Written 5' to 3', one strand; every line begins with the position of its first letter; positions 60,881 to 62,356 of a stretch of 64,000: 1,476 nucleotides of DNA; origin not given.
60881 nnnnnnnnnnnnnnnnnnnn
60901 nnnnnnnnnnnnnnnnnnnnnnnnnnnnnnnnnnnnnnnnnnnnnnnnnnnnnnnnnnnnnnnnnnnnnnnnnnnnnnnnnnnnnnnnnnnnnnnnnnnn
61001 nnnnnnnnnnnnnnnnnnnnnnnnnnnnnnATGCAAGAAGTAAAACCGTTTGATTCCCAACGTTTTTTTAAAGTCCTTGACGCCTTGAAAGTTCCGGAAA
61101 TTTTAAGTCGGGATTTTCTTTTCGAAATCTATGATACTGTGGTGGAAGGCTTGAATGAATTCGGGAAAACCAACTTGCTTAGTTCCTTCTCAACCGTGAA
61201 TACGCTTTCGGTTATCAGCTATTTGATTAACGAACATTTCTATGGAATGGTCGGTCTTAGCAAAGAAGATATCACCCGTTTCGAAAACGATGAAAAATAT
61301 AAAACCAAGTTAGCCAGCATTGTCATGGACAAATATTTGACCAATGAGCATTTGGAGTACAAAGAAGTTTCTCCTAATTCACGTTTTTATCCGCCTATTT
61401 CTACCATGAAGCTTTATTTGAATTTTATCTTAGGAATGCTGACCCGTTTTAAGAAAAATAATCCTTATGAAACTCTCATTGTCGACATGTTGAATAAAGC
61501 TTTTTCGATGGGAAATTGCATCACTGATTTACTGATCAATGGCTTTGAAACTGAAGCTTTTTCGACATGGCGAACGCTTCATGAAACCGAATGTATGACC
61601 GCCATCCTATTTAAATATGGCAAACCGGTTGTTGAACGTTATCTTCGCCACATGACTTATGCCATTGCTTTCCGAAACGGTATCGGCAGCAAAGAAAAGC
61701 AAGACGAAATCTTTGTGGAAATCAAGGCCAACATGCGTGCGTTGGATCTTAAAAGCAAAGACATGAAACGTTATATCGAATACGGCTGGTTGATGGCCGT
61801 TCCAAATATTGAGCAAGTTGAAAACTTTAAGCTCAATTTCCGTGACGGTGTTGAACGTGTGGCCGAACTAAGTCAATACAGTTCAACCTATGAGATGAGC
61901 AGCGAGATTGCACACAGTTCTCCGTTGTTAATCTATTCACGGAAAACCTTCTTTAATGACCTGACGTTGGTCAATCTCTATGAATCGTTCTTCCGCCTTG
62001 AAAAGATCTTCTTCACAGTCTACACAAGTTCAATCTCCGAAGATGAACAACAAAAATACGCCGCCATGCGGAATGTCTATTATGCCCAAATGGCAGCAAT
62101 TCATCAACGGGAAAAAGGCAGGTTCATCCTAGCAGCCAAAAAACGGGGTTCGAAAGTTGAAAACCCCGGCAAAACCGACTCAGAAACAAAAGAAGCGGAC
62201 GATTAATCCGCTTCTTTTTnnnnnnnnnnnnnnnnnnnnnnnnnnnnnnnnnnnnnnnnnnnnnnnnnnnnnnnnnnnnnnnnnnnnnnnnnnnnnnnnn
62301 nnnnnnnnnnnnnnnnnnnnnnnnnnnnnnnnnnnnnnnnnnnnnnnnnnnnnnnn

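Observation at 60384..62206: Two uncharacterised genes translationally coupled to the 3' end of addB-addA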

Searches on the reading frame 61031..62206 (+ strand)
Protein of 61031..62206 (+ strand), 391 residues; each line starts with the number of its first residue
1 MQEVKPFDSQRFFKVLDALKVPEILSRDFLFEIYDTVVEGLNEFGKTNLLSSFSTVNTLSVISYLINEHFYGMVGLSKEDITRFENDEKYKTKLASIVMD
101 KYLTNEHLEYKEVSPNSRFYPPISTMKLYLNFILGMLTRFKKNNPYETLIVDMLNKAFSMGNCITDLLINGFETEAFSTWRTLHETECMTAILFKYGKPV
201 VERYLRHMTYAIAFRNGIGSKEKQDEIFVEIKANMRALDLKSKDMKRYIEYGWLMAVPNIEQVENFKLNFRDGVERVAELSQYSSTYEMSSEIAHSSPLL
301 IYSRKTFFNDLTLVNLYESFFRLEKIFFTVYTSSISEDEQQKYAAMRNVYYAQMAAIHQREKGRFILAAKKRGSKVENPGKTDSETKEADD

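Call 3: search_protein_families(library=pfam, proteins=[window:61031-62206:+], max_evalue=1)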
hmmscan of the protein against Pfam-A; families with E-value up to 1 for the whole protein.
window:61031-62206:+ (391 aa): 2 families
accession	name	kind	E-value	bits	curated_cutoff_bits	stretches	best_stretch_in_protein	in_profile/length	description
PF18928.5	DUF5677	-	1.5e-11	45.1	27.1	1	150-302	4-156/166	Family of unknown function (DUF5677)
PF20552.4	HTH_62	-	0.19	12.2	27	1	138-173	11-46/72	Recombinase-like helix-turn-helix domain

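Call 4: search_protein_families(library=ncbifam, proteins=[window:61031-62206:+], max_evalue=1)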
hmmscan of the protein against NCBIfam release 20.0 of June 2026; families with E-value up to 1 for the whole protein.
window:61031-62206:+ (391 aa): 1 family
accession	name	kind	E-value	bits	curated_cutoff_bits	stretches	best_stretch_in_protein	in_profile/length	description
NF041575.1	antitoxPezA_Strep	equivalog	0.09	12.7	290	0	59-130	9-77/158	type II toxin-antitoxin system antitoxin PezA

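Call 5: search_protein_families(library=padloc, proteins=[window:61031-62206:+], max_evalue=1)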
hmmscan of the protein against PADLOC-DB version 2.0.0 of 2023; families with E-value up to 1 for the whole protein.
window:61031-62206:+ (391 aa): 0 families

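Call 10: find_homologous_proteins(query=window:61031-62206:+, max_evalue=0.001)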
Query window:61031-62206:+ (391 aa): 1908 proteins with E <= 0.001 among 4158 candidates; the best 120 are listed.
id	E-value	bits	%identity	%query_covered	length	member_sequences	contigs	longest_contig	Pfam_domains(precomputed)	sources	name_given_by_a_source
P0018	1.0e-243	826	95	100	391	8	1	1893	PF18928.6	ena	-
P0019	1.1e-217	741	85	100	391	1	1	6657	PF18928.6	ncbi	-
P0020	6.1e-189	646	88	85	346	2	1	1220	PF18928.6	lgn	-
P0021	1.9e-181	621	74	95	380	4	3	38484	PF18928.6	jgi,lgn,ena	-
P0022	1.9e-138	480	59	94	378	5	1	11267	PF18928.6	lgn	-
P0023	3.4e-131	456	56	93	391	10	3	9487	PF18928.6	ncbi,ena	-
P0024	5.7e-130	452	55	95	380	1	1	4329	PF18928.6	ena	-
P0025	1.1e-128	448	55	95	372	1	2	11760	PF18928.6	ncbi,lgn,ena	-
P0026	1.8e-127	444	55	93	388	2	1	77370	PF18928.6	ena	-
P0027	3.4e-127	443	55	94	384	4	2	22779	PF18928.6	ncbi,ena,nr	ncbi:MAG: hypothetical protein II467_02715 [Bacilli bacterium]|nr:hypothetical protein [Bacilli bact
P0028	8.0e-127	442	54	93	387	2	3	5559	PF18928.6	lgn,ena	-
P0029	9.6e-127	442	52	97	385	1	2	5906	PF18928.6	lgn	-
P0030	1.1e-126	441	53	96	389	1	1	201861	PF18928.6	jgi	-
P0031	1.3e-126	441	56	93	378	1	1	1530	PF18928.6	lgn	-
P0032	1.6e-126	441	54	95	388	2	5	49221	PF18928.6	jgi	jgi:hypothetical protein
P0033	3.9e-126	440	54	96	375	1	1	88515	PF18928.6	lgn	-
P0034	4.1e-126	439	53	97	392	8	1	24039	PF18928.6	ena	-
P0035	5.6e-126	439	54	97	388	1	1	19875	PF18928.6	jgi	jgi:hypothetical protein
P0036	6.9e-126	439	55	96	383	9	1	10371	PF18928.6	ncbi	-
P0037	2.2e-125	437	54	95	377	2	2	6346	PF18928.6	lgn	-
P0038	2.2e-125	437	53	97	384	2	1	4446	PF18928.6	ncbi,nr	ncbi:MAG: DUF5677 domain-containing protein [Bacilli bacterium]|nr:DUF5677 domain-containing protein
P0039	2.9e-125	437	53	95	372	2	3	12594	PF18928.6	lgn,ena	-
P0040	3.0e-125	437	54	94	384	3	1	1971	PF18928.6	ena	-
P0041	3.4e-125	436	54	95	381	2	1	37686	PF18928.6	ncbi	-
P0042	3.8e-125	436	54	93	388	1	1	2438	PF18928.6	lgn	-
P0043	3.8e-125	436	54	93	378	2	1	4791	PF18928.6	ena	-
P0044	4.5e-125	436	53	97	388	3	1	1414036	PF18928.6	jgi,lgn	-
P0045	4.9e-125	436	52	100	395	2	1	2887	PF18928.6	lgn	-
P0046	4.9e-125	436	53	93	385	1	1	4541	PF18928.6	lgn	-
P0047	5.2e-125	436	53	94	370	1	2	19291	PF18928.6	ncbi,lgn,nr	ncbi:MAG: DUF5677 domain-containing protein [Bacilli bacterium]|nr:DUF5677 domain-containing protein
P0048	9.3e-125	435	53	97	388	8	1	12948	PF18928.6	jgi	-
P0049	1.0e-124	435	52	98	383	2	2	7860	PF18928.6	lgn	-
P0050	1.1e-124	435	55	92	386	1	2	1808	PF18928.6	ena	-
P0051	1.1e-124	435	54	92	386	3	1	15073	PF18928.6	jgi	-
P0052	1.2e-124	435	56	91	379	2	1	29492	PF18928.6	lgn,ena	-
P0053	1.5e-124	434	51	98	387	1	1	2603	PF18928.6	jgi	jgi:hypothetical protein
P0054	1.6e-124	434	55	93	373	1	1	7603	PF18928.6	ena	-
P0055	1.6e-124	434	52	98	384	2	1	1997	PF18928.6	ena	-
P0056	1.6e-124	434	53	97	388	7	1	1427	PF18928.6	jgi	jgi:hypothetical protein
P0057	1.9e-124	434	53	92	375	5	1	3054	PF18928.6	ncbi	-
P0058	3.3e-124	433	56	93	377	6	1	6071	PF18928.6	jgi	-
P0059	5.3e-124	433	51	100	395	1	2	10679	PF18928.6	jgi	jgi:hypothetical protein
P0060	7.2e-124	432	52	96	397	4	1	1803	PF18928.6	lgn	-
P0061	1.0e-123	432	52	100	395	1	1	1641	PF18928.6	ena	-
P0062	1.6e-123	431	54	93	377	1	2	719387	PF18928.6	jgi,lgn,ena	-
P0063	2.0e-123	431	53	96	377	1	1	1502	PF18928.6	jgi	-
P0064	2.2e-123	431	53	96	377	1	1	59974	PF18928.6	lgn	-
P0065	2.7e-123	430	53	95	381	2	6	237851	PF18928.6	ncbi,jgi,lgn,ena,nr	ncbi:MAG: DUF5677 domain-containing protein [Bacilli bacterium]|jgi:hypothetical protein|nr:DUF5677 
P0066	4.0e-123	430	52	99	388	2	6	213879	PF18928.6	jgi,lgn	jgi:hypothetical protein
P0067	4.0e-123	430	53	96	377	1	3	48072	PF18928.6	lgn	-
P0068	4.1e-123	430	52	97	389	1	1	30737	PF18928.6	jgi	-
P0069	4.2e-123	430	55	91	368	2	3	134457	PF18928.6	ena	-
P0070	4.5e-123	429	54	91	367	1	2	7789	PF18928.6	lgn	-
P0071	4.9e-123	429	53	96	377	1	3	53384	PF18928.6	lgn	-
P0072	4.9e-123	429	53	97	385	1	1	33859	PF18928.6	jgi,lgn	jgi:hypothetical protein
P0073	5.0e-123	429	52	98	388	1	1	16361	PF18928.6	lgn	-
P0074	5.1e-123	429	53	96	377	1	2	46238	PF18928.6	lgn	-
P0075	5.5e-123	429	51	96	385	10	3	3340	PF18928.6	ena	-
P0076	7.1e-123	429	51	98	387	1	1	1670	PF18928.6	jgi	jgi:hypothetical protein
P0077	7.1e-123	429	50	100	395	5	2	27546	PF18928.6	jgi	jgi:hypothetical protein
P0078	7.2e-123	429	53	96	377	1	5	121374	PF18928.6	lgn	-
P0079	1.6e-122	428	54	93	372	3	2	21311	PF18928.6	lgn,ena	-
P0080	1.7e-122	428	53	96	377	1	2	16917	PF18928.6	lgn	-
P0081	1.9e-122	427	53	95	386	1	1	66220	PF18928.6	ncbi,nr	ncbi:MAG: DUF5677 domain-containing protein [Bacilli bacterium]|nr:DUF5677 domain-containing protein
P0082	2.2e-122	427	53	95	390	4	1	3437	PF18928.6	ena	-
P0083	4.6e-122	426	53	96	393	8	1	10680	PF18928.6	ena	-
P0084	1.3e-121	425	52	98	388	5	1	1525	PF18928.6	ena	-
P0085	1.6e-121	424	51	95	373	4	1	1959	PF18928.6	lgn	-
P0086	1.6e-121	424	56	91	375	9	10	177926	PF18928.6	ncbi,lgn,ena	-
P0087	3.6e-121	423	54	93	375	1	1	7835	PF18928.6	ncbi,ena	-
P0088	3.7e-121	423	54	91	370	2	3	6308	PF18928.6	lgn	-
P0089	3.8e-121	423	51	99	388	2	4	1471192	PF18928.6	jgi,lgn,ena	jgi:hypothetical protein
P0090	3.8e-121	423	51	97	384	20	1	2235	PF18928.6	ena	-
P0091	3.9e-121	423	54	93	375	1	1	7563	PF18928.6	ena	-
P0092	4.1e-121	423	54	93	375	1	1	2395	PF18928.6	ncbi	-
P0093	4.2e-121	423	54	93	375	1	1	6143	PF18928.6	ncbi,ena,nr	ncbi:MAG TPA: DUF5677 domain-containing protein [Bacilli bacterium]|nr:DUF5677 domain-containing pro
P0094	5.0e-121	423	53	93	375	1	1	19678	PF18928.6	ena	-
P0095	5.2e-121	423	54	93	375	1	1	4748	PF18928.6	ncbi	-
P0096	5.5e-121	423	52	95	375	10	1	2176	PF18928.6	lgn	-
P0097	5.7e-121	423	53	93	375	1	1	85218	PF18928.6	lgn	-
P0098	5.8e-121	423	54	93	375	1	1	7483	PF18928.6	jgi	-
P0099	6.0e-121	422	54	93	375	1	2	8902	PF18928.6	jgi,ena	-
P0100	6.5e-121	422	54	93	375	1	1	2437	PF18928.6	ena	-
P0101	6.6e-121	422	54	93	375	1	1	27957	PF18928.6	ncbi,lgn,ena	-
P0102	7.8e-121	422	51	97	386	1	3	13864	PF18928.6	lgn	-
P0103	7.8e-121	422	51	94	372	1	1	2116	PF18928.6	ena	-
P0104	7.9e-121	422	51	97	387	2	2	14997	PF18928.6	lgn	-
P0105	8.2e-121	422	54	93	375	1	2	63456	PF18928.6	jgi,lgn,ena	jgi:hypothetical protein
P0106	8.6e-121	422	54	93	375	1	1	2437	PF18928.6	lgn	-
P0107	8.6e-121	422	53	93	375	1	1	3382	PF18928.6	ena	-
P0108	8.8e-121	422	54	93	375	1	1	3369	PF18928.6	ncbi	-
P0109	1.0e-120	422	53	93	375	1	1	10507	PF18928.6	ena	-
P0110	1.0e-120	422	53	93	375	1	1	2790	PF18928.6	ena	-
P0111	1.0e-120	422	53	93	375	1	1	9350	PF18928.6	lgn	-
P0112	1.0e-120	422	53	93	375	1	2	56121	PF18928.6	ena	-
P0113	1.0e-120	422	53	93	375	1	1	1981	PF18928.6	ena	-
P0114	1.1e-120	422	52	93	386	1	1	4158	PF18928.6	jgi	jgi:hypothetical protein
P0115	1.2e-120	421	53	93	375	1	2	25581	PF18928.6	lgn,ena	-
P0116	1.3e-120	421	53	93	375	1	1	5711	PF18928.6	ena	-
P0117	1.3e-120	421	53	93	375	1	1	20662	PF18928.6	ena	-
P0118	1.4e-120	421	52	92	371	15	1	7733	PF18928.6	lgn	-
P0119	1.4e-120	421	53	93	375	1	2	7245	PF18928.6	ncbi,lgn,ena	-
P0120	1.4e-120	421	53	93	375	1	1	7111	PF18928.6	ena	-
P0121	1.4e-120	421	53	93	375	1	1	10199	PF18928.6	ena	-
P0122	1.4e-120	421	53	93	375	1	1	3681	PF18928.6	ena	-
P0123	1.5e-120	421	53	93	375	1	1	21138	PF18928.6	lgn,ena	-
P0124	1.5e-120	421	53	93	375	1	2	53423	PF18928.6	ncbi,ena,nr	ncbi:MAG TPA: DUF5677 domain-containing protein [Bacilli bacterium]|nr:DUF5677 domain-containing pro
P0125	1.6e-120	421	53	93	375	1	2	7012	PF18928.6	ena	-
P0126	1.6e-120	421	53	93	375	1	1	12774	PF18928.6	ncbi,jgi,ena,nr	ncbi:MAG TPA: DUF5677 domain-containing protein [Bacilli bacterium]|nr:DUF5677 domain-containing pro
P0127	1.6e-120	421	52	98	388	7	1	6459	PF18928.6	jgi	jgi:hypothetical protein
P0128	1.7e-120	421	54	93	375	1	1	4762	PF18928.6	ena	-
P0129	1.7e-120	421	56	84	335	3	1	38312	PF18928.6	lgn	-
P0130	1.8e-120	421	53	93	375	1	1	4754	PF18928.6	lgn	-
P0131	1.8e-120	421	53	93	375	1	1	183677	PF18928.6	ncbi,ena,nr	ncbi:MAG TPA: DUF5677 domain-containing protein [Bacilli bacterium]|nr:DUF5677 domain-containing pro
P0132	1.9e-120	421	53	93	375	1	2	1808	PF18928.6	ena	-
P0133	2.0e-120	421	53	95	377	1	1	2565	PF18928.6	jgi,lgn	jgi:hypothetical protein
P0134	2.1e-120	421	53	93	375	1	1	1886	PF18928.6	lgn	-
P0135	2.2e-120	421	51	97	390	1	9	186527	PF18928.6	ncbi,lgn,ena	-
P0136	2.3e-120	421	53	93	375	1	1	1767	PF18928.6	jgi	-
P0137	2.4e-120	420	51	96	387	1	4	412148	PF18928.6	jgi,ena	jgi:hypothetical protein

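Call 13: find_encoding_contigs(protein=P0044, flank=10000, max_places=3)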
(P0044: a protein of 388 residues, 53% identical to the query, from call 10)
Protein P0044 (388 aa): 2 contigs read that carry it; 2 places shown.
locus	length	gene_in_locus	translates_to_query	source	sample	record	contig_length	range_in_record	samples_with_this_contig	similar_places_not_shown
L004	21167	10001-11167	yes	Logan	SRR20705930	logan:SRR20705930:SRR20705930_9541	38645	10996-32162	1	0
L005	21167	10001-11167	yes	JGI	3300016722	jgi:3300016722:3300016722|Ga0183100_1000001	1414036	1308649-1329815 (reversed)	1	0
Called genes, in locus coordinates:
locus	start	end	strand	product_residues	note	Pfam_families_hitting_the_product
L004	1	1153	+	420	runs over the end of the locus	PF05195:AMP_N, PF00557:Peptidase_M24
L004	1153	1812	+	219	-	PF08713:DNA_alkylation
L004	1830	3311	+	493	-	PF00370:FGGY_N, PF02782:FGGY_C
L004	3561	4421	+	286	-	-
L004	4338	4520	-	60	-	-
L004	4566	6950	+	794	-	PF12705:PDDEXK_1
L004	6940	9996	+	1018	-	PF00580:UvrD-helicase, PF01443:Viral_helicase1 (faint), PF13245:AAA_19, PF13361:UvrD_C, PF13538:UvrD_C_2 (faint)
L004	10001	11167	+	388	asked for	PF18928:DUF5677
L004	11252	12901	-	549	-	PF00485:PRK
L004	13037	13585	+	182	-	PF00857:Isochorismatase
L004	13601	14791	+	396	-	PF00365:PFK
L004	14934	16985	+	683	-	PF00724:Oxidored_FMN, PF07992:Pyr_redox_2 (weak), PF00890:FAD_binding_2 (faint), PF01134:GIDA (faint), PF07992:Pyr_redox_2, PF13450:NAD_binding_8 (weak), PF13738:Pyr_redox_3, PF00070:Pyr_redox (weak), +3 more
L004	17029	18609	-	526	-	-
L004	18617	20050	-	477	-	-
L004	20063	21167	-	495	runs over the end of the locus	PF03062:MBOAT, PF13813:MBOAT_2 (weak)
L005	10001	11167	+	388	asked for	PF18928:DUF5677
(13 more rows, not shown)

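Call 16: find_related_loci(query=A1, collection=genome_contigs, flank=10000)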
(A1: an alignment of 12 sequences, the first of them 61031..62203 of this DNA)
Query A1 (391 aa) in genome_contigs; peptide patterns used: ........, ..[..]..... (x = any residue, [..] = any of these).
296 stretches matched a pattern; 248 encode a relative of the query (tblastn E <= 1e-3); the best 80 are kept; 80 distinct loci.
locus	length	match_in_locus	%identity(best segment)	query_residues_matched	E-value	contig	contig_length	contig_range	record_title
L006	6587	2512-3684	95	1-391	0e+0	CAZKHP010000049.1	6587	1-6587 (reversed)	MAG TPA_asm: uncultured Staphylococcaceae bacterium isolate SRP089250_co1_178 genome assembly, contig: NODE_22146_length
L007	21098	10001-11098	56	8-372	2e-139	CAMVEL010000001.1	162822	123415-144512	MAG TPA_asm: uncultured Erysipelotrichaceae bacterium isolate SRR8387716_bin.60_metaWRAP_v1.3_MAG genome assembly, conti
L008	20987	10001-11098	56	8-372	4e-139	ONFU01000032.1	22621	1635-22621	uncultured Erysipelotrichaceae bacterium isolate RUG266 genome assembly, contig: scaffold_3750, whole genome shotgun seq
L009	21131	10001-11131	54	1-374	1e-135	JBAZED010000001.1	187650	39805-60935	MAG: Bacilli bacterium isolate SO_2017_LW3_117 NODE_102_length_187650_cov_3.014110_LW162_2017, whole genome shotgun sequ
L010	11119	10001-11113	54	8-379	1e-132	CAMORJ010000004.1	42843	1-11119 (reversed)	MAG: uncultured Firmicutes bacterium isolate SRR873608_bin.203_metaWRAP_v1.3_MAG genome assembly, contig: NODE_2000_leng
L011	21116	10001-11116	54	1-371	2e-132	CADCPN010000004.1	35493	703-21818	MAG: uncultured Erysipelotrichaceae bacterium isolate RUG14861 genome assembly, contig: RUG14861_asm_4, whole genome sho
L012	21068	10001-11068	56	11-366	8e-132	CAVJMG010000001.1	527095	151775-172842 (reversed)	uncultured Bacteroidales bacterium isolate H07654-L1_cleanbin_000028 genome assembly, contig: Spades_H07654-L1_contig_1,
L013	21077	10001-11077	53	7-365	9e-132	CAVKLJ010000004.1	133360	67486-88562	Lachnospiraceae bacterium isolate H07689-L1_cleanbin_000018 genome assembly, contig: Spades_H07689-L1_contig_32, whole g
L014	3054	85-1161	53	7-365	3e-137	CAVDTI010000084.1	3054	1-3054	Faecalibacterium prausnitzii isolate H07667-L1_cleanbin_000075 genome assembly, contig: Spades_H07667-L1_contig_25151, w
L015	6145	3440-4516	53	7-365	8e-132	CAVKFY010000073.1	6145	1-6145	Alistipes communis isolate H07683-L1_cleanbin_000069 genome assembly, contig: Spades_H07683-L1_contig_10945, whole genom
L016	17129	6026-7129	53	5-372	1e-131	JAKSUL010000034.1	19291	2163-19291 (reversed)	MAG: Bacilli bacterium isolate Horse_feces332 MAG332_34, whole genome shotgun sequence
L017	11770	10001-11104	56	10-374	1e-130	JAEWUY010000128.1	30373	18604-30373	MAG: Bacillota bacterium isolate OH_SDB_4 k127_861474, whole genome shotgun sequence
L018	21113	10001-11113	53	7-377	1e-130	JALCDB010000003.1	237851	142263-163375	MAG: Bacilli bacterium isolate UW_MP_BACIL4_1 Ga0455798_00019, whole genome shotgun sequence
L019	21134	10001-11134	56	10-389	2e-130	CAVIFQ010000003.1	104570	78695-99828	Roseburia hominis isolate H07682-L1_cleanbin_000019 genome assembly, contig: Spades_H07682-L1_contig_71, whole genome sh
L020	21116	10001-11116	53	7-376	4e-130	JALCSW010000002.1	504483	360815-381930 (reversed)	MAG: Bacilli bacterium isolate UW_MP_BACIL6_1 Ga0455775_000005, whole genome shotgun sequence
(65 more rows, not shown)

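Call 20: search_solved_structures(query=A1, max_evalue=10, show_alignments=2)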
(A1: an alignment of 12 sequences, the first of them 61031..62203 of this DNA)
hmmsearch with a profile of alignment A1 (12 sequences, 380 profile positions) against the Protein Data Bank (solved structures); distinct sequences matched with E-value up to 10: 2.
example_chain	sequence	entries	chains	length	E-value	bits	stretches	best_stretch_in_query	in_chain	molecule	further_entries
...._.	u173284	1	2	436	0.72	12.1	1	189-232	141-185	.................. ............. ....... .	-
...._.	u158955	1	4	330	0.94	11.7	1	254-337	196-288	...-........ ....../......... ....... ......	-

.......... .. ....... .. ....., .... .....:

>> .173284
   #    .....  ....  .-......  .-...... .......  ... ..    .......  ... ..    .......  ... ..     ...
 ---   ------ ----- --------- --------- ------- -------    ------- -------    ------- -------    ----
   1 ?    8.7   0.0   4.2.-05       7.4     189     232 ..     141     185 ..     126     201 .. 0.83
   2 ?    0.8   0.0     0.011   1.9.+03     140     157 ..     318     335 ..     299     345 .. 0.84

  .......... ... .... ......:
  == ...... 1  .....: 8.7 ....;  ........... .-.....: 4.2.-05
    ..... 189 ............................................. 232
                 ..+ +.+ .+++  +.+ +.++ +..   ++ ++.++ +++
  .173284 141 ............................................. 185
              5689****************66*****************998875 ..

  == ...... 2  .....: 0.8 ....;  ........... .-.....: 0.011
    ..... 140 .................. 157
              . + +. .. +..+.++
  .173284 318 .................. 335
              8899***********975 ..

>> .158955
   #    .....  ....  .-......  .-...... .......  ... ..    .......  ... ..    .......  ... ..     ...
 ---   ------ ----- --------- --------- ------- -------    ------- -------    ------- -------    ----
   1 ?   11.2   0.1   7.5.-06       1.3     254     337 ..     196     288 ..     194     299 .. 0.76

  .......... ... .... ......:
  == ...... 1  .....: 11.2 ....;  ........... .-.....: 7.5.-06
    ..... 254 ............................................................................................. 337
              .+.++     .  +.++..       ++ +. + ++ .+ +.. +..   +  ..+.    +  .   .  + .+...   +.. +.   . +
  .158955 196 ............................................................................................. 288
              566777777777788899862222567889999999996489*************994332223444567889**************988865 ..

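Call 30: predict_structure(alignment_id=A1)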
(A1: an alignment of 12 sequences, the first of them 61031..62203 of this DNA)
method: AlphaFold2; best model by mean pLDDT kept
length: 391 residues; sequences in the alignment: 12
mean_pLDDT: 81.4   pTM: 0.73
mean pLDDT of the five models: 81.4, 80.4, 80.3, 80.0, 78.6
residues with pLDDT >= 90: 137; 70-90: 186; 50-70: 41; < 50: 27
segments of 3 or more residues with pLDDT < 50: 108-115, 374-391
pLDDT, mean of each block of 10 residues (from residue 1): 77 89 88 92 75 70 85 80 87 83 57 51 82 84 69 93 88 86 95 92 94 92 94 93 93 92 87 91 82 65 75 92 94 87 84 86 81 43 32 45
secondary structure, 60 per line:
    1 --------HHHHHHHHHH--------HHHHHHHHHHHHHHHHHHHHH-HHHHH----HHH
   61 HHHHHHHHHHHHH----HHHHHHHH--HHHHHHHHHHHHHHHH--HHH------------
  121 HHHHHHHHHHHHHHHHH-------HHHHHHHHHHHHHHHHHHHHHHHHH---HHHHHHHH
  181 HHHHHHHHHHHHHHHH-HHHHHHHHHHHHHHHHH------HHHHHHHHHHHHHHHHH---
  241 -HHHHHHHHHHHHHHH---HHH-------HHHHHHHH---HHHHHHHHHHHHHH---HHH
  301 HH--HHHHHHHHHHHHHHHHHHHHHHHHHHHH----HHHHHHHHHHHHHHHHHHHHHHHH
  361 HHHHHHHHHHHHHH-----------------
elements in order: H9-18 H27-47 H49-53 H58-73 H78-85 H88-103 H121-137 H145-169 H173-196 H198-214 H221-237 H242-256 H270-277 H281-294 H298-302 H305-332 H337-374

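Call 34: fold_search(model_id=the predicted structure, library=pdb)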
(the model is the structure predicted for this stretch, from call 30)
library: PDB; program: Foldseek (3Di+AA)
matches with E <= 10: 124; with E <= 0.001: 0
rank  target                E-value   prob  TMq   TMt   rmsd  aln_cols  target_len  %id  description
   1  9y6s_7C               3.3e-01  0.14  0.14  0.02  51.3       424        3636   11  96-nm repeat of the Leishmania tarentolae doublet microtubule (released 2025-12-17)
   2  5hu6_D                1.1e+00  0.07  0.10  0.12  26.1       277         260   11  Structure of the T. brucei haptoglobin-haemoglobin receptor bound to human haptolgobin-haemoglobin (released 2016-03-02)
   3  6tgz                  2.0e+00  0.07  0.14  0.15  44.5       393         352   10  IE1 from human cytomegalovirus (released 2020-11-25)
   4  2v0o_A                2.1e+00  0.06  0.11  0.14  37.4       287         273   13  FCHO2 F-BAR domain (released 2007-06-26)
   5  6par_B                2.1e+00  0.04  0.11  0.09  25.6       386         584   11  Structure of a bacterial Atm1-family ABC exporter with MgAMPPNP bound (released 2020-06-24)
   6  9dfl_A                2.3e+00  0.07  0.15  0.17  24.3       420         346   10  Crystal structure of PrnB in complex with 3-indolepropionic acid (released 2025-04-16)
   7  6f1u_m                2.3e+00  0.03  0.10  0.10  32.5       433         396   13  N terminal region of dynein tail domains in complex with dynactin filament and BICDR-1 (released 2018-01-17)
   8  6djl_E                2.5e+00  0.06  0.09  0.15  28.4       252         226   12  Crystal structure of the Rab11 GEF SH3BP5 bound to nucleotide free Rab11A (released 2018-09-26)
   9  8t4j_A                2.5e+00  0.04  0.12  0.10  18.1       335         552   13  Transporter associated with antigen processing (TAP) bound to the 14-mer peptide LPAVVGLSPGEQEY (released 2024-06-19)
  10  9n61_A                2.6e+00  0.05  0.12  0.10  19.3       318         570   14  Transporter associated with antigen processing (TAP) bound to the 9-mer peptide RRYQKSTEL and ATP (released 2025-09-03)
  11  9a6c_A                2.6e+00  0.02  0.09  0.07  29.3       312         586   13  Integrative model of YYDD-YYDB by crosslinking MS and deep learning (released 2024-09-18)
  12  7xw6_R                2.7e+00  0.10  0.16  0.13  15.8       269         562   10  TSHR-Gs-M22 antibody-ML109 complex (released 2022-08-17)
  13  8fmv_C                2.8e+00  0.04  0.12  0.09  26.8       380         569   13  Heterodimeric ABC transporter BmrCD in the inward-facing conformation bound to substrate and ATP: BmrCD_IF-2HT/ATP (released 2023-11-15)
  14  7wiw_B                2.8e+00  0.04  0.12  0.09  25.9       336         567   10  Cryo-EM structure of Mycobacterium tuberculosis irtAB complexed with ATP in an occluded conformation (released 2023-01-25)
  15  5oge_B                3.0e+00  0.03  0.11  0.13  23.8       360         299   10  Crystal structure of a nucleotide sugar transporter (released 2017-11-22)
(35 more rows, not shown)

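Call 35: search_protein_families(library=phrogs, proteins=[window:61031-62206:+], max_evalue=1)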
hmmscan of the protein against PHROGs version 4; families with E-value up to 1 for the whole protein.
window:61031-62206:+ (391 aa): 1 family
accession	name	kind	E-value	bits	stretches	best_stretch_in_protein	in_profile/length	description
phrog_27456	-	unknown function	7.5e-10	39.9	1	152-297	115-262/341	-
